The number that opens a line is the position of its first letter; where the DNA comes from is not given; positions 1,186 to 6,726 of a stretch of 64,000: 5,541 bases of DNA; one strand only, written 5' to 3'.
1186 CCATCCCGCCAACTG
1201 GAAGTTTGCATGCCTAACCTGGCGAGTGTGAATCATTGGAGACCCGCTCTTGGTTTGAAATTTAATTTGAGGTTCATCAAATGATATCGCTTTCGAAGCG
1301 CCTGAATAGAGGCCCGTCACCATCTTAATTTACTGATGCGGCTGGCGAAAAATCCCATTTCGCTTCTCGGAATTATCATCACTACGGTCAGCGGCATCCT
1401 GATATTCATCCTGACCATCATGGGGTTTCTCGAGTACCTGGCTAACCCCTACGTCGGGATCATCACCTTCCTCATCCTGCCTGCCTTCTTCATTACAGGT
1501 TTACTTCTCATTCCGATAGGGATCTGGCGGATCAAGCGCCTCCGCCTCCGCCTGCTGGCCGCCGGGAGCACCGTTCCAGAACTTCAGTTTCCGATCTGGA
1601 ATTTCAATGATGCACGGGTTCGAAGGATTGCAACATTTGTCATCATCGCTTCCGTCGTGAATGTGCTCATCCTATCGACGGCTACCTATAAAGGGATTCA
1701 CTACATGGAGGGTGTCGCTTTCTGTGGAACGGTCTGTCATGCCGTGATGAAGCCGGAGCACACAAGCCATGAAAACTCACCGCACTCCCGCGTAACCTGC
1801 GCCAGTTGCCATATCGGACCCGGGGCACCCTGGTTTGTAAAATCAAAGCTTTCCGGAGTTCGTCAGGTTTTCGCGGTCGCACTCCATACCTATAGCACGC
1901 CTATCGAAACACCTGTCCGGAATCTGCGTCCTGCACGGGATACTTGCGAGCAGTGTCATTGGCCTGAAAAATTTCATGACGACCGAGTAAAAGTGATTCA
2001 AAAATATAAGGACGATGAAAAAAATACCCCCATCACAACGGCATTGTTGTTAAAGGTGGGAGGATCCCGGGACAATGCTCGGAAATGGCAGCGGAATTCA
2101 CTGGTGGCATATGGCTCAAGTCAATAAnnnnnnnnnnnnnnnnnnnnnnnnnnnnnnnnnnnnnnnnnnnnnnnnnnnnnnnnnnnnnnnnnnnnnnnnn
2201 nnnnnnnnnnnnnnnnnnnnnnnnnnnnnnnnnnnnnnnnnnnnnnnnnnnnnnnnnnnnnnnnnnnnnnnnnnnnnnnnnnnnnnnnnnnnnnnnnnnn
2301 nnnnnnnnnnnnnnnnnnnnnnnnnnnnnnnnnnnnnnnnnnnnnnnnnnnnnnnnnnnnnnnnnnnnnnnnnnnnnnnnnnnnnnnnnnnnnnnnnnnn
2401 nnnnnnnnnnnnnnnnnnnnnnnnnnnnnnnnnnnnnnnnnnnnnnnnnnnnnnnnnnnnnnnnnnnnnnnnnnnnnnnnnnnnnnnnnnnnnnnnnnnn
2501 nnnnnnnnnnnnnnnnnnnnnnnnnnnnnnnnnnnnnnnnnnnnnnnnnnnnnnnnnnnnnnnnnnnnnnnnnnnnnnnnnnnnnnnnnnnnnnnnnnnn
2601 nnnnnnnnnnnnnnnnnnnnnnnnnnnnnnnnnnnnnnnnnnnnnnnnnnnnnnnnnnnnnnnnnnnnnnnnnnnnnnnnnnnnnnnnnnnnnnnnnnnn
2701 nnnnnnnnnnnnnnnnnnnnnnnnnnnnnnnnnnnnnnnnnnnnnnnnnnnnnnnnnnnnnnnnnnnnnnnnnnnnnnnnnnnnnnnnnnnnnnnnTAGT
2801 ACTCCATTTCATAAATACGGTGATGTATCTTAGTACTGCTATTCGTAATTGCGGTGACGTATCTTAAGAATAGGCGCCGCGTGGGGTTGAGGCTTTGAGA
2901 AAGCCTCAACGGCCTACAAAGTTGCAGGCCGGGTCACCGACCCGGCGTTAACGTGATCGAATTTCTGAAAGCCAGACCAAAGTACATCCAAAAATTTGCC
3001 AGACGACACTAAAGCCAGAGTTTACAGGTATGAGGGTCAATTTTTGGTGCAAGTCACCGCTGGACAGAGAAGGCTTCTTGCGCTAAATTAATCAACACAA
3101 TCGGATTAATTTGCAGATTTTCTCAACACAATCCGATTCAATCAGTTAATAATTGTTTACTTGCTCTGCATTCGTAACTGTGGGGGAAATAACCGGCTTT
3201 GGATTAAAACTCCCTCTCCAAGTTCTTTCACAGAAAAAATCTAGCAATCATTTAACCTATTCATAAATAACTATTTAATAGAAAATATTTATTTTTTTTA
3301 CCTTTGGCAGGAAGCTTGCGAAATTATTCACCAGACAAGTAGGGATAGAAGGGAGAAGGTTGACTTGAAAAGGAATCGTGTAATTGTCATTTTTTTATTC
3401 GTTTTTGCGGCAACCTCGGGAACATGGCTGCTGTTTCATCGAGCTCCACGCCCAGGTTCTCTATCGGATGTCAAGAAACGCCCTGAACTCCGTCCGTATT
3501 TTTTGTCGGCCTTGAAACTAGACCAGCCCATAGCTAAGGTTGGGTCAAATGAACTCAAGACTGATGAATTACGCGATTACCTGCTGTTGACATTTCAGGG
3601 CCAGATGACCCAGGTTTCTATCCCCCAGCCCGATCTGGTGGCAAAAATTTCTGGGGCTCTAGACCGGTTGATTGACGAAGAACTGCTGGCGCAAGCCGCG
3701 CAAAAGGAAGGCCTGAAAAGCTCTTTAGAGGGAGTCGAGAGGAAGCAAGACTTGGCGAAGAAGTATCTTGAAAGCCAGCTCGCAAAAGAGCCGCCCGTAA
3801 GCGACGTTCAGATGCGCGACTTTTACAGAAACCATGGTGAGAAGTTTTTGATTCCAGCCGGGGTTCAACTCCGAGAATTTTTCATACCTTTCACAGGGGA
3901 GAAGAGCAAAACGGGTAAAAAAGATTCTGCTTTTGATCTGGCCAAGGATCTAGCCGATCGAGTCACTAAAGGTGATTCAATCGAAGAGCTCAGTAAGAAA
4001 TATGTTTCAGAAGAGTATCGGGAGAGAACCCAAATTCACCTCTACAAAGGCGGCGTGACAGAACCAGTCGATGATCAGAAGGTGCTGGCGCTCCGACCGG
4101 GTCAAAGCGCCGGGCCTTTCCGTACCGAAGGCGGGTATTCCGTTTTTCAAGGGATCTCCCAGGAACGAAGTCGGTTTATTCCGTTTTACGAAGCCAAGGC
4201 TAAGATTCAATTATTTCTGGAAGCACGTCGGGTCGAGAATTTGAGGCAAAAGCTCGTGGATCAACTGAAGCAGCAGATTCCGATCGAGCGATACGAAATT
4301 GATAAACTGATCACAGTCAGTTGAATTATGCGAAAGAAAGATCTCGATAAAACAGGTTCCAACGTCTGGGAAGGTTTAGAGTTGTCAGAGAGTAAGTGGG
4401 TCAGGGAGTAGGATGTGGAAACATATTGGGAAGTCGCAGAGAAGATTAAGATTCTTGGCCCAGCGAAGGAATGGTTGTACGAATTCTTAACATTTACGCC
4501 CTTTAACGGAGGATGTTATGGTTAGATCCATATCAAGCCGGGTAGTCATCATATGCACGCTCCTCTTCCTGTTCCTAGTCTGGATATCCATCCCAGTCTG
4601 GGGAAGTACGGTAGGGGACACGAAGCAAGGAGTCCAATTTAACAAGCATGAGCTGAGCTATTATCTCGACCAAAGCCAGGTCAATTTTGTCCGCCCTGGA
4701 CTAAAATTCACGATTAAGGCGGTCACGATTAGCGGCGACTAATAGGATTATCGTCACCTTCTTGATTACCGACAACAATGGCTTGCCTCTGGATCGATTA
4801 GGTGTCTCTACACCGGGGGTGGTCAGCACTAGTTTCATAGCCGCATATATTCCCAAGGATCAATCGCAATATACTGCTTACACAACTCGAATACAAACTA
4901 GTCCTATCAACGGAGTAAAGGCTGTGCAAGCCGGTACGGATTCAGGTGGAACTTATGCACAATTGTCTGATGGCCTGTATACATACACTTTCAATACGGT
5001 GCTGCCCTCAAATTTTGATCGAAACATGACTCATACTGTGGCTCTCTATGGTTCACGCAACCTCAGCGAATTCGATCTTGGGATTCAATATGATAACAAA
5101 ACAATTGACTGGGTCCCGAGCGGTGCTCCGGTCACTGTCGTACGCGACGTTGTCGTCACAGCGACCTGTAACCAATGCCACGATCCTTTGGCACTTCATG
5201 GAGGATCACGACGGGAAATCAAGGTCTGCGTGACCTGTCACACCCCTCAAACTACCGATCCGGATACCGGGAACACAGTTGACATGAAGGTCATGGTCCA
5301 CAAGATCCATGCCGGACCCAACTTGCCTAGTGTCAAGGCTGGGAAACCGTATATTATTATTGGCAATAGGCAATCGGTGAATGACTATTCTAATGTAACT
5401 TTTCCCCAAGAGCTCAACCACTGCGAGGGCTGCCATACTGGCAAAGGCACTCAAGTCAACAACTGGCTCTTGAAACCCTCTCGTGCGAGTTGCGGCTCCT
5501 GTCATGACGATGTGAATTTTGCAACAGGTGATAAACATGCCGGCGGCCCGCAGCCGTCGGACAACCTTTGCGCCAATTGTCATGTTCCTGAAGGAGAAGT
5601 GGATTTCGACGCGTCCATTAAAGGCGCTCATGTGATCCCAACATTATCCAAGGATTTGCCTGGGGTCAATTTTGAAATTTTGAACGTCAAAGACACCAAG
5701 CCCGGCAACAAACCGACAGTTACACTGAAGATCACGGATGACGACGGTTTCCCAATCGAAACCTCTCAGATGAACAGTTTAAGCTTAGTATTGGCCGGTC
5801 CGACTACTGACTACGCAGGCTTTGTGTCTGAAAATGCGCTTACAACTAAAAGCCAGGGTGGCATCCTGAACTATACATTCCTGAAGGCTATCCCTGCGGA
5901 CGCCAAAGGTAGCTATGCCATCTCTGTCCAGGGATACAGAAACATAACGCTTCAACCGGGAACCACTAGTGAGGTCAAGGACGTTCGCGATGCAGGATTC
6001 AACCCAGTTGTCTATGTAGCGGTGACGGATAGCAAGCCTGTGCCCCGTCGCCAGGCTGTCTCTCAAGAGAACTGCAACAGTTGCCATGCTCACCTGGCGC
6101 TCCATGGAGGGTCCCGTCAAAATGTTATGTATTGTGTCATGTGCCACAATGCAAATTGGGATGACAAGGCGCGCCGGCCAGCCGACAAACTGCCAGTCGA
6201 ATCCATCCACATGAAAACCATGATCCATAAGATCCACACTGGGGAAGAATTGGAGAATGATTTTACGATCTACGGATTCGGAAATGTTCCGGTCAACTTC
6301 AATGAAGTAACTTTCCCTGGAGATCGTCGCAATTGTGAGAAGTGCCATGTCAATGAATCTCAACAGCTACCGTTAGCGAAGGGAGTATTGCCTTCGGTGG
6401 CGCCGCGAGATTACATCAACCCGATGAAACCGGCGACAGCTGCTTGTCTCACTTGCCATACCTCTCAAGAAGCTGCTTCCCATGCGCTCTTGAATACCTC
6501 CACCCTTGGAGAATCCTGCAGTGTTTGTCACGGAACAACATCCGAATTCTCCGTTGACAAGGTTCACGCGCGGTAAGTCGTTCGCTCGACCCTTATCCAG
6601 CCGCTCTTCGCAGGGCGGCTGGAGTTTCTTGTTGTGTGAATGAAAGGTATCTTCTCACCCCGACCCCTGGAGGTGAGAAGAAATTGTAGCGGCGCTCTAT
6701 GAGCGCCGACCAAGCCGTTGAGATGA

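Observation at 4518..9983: mtrCAB-type porin-cytochrome module: outer-membrane decaheme, periplasmic decaheme, roughly 700-aa beta-barrel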

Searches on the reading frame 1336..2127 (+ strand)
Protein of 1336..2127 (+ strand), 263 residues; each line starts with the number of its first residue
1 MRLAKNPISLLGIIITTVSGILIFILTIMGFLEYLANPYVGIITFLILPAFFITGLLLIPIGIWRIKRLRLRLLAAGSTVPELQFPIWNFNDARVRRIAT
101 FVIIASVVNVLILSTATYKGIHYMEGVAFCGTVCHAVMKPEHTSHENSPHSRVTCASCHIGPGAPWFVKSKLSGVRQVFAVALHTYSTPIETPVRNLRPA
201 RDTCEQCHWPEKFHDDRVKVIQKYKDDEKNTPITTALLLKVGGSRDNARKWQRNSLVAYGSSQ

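Call 4: search_protein_families(library=ncbifam, proteins=[window:1336-2127:+], max_evalue=0.01)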
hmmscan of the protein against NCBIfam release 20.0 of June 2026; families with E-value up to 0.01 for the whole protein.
window:1336-2127:+ (263 aa): 5 families
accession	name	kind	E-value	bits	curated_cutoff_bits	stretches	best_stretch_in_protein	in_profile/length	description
TIGR03153.1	cytochr_NrfH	equivalog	5.3e-11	42.7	134.2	1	102-209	2-110/138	cytochrome c nitrite reductase small subunit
TIGR02162.1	torC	equivalog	0.00036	19.9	478.2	1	103-189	21-111/387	pentaheme c-type cytochrome TorC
NF011606.0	PRK15032.1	equivalog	0.00067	18.9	455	1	98-183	17-105/390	pentaheme c-type cytochrome TorC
TIGR03146.1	cyt_nit_nrfB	equivalog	0.0066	16.7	166.6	1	134-216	21-99/145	cytochrome c nitrite reductase pentaheme subunit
TIGR03508.1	decahem_SO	subfamily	0.0099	15.4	192.2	0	199-234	32-67/258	DmsE family decaheme c-type cytochrome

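Call 5: search_protein_families(library=pfam, proteins=[window:1336-2127:+], max_evalue=0.01)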
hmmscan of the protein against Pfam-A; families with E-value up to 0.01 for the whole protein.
window:1336-2127:+ (263 aa): 1 family
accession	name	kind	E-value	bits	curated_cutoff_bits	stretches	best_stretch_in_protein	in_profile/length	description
PF03264.19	Cytochrom_NNT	-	1.3e-08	35.3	24.1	1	98-189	7-102/174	NapC/NirT cytochrome c family, N-terminal region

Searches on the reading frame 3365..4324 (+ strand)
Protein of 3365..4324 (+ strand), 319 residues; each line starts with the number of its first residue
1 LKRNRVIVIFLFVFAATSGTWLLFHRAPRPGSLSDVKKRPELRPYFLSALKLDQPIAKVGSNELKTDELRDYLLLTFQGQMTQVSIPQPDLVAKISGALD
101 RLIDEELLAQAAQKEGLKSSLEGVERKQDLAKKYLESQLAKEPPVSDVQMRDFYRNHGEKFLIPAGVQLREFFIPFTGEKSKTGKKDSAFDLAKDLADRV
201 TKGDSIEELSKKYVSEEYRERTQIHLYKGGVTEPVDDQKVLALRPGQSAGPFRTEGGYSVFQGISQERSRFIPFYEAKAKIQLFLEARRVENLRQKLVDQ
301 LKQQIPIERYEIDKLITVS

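Call 4: search_protein_families(library=ncbifam, proteins=[window:3365-4324:+], max_evalue=0.01)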
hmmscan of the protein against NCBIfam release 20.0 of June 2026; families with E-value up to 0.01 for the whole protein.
window:3365-4324:+ (319 aa): 4 families
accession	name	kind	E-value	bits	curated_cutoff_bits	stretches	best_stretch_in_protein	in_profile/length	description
NF000809.0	PRK00059.1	equivalog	1.9e-09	37.4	303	1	113-311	147-332/336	peptidylprolyl isomerase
NF051879.1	TDE1658_narrow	equivalog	7.4e-06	25.2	340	0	98-120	66-88/342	MOSP complex formation periplasmic protein, TDE1658 family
TIGR02925.1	cis_trans_EpsD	equivalog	0.00016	21.4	108.9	1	57-161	30-133/232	EpsD family peptidyl-prolyl cis-trans isomerase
NF002824.0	PRK02998.1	subfamily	0.0083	15.5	360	1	192-303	147-258/283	peptidylprolyl isomerase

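Call 5: search_protein_families(library=pfam, proteins=[window:3365-4324:+], max_evalue=0.01)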
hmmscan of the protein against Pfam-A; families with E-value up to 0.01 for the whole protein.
window:3365-4324:+ (319 aa): 4 families
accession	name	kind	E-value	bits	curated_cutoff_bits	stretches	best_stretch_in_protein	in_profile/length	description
PF13145.12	Rotamase_2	-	1.3e-05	26.4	27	1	145-278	1-120/121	PPIC-type PPIASE domain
PF00639.27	Rotamase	-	0.00019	22.8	21.7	1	179-262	8-94/97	PPIC-type PPIASE domain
PF13624.11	SurA_N_3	-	0.0002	21.6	27.2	1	54-125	39-114/162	SurA-like N-terminal domain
PF03672.18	UPF0154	-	0.0027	18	27.1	1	131-160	16-45/60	Uncharacterised protein family (UPF0154)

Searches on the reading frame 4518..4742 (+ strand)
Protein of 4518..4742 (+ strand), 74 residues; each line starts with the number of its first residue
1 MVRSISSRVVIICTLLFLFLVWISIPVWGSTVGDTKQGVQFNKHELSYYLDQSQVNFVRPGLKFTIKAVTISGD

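Call 4: search_protein_families(library=ncbifam, proteins=[window:4518-4742:+], max_evalue=0.01)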
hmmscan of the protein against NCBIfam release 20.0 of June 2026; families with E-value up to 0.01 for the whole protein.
window:4518-4742:+ (74 aa): 0 families

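Call 5: search_protein_families(library=pfam, proteins=[window:4518-4742:+], max_evalue=0.01)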
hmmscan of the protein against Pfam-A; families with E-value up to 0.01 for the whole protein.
window:4518-4742:+ (74 aa): 0 families

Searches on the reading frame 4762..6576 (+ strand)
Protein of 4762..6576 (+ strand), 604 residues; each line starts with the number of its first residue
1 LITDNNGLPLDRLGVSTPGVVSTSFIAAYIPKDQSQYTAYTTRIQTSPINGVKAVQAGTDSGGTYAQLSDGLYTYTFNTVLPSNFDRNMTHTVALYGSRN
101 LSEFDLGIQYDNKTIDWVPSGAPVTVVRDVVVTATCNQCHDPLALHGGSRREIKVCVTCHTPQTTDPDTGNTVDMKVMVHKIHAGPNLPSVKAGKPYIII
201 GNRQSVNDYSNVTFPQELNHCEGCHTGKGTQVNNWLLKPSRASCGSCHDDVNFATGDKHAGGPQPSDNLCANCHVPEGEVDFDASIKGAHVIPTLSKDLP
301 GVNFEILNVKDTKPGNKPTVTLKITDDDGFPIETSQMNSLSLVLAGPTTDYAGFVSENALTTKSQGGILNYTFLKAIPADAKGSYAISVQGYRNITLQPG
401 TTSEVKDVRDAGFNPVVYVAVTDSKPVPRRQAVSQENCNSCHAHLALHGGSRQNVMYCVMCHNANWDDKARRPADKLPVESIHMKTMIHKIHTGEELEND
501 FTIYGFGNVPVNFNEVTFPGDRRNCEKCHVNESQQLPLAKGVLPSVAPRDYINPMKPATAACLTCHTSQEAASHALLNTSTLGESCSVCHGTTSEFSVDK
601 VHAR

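Call 4: search_protein_families(library=ncbifam, proteins=[window:4762-6576:+], max_evalue=0.01)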
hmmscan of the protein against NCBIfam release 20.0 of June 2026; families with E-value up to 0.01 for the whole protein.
window:4762-6576:+ (604 aa): 7 families
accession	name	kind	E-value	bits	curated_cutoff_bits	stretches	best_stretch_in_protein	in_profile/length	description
TIGR03507.1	decahem_SO1788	subfamily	6.2e-158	527.3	209.3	1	2-602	14-672/672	OmcA/MtrC family decaheme c-type cytochrome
NF045713.1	CxxCH_16_HmcA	equivalog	9.1e-07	27.8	400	1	431-600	107-262/541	sulfate respiration complex hexadecaheme cytochrome HmcA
TIGR03508.1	decahem_SO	subfamily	5.4e-06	26.1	192.2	1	219-275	190-249/258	DmsE family decaheme c-type cytochrome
TIGR01905.1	paired_CXXCH_1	subfamily_domain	6.9e-05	22.7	25.2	1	220-252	8-40/41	doubled CXXCH domain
NF041028.1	decahem_GSU2203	exception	0.00016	21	325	1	518-592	63-134/317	GSU2203 family decaheme c-type cytochrome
NF047727.1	4hemeCytCCctA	equivalog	0.0022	18.1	180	0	210-277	29-90/109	tetraheme c-type cytochrome CctA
TIGR03153.1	cytochr_NrfH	equivalog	0.0077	16.3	134.2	0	431-463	98-134/138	cytochrome c nitrite reductase small subunit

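Call 5: search_protein_families(library=pfam, proteins=[window:4762-6576:+], max_evalue=0.01)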
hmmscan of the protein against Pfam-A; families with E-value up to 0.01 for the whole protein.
window:4762-6576:+ (604 aa): 4 families
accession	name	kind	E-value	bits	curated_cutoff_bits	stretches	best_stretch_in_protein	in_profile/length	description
PF22113.1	Mtrc-MtrF_II-IV_dom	-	3e-51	173.9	30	2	430-602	1-175/176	Outer membrane cytochrome MtrC/MtrF-like, domains II/IV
PF14522.11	Cytochrome_C7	-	1.7e-11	44.2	24.8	0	241-277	13-51/67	Cytochrome c7 and related cytochrome c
PF14537.11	Cytochrom_c3_2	-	2e-09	38.2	25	0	134-184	7-55/79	Cytochrome c3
PF09699.15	Paired_CXXCH_1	-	1e-07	31.9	20.6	1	220-251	8-39/41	Doubled CXXCH motif (Paired_CXXCH_1)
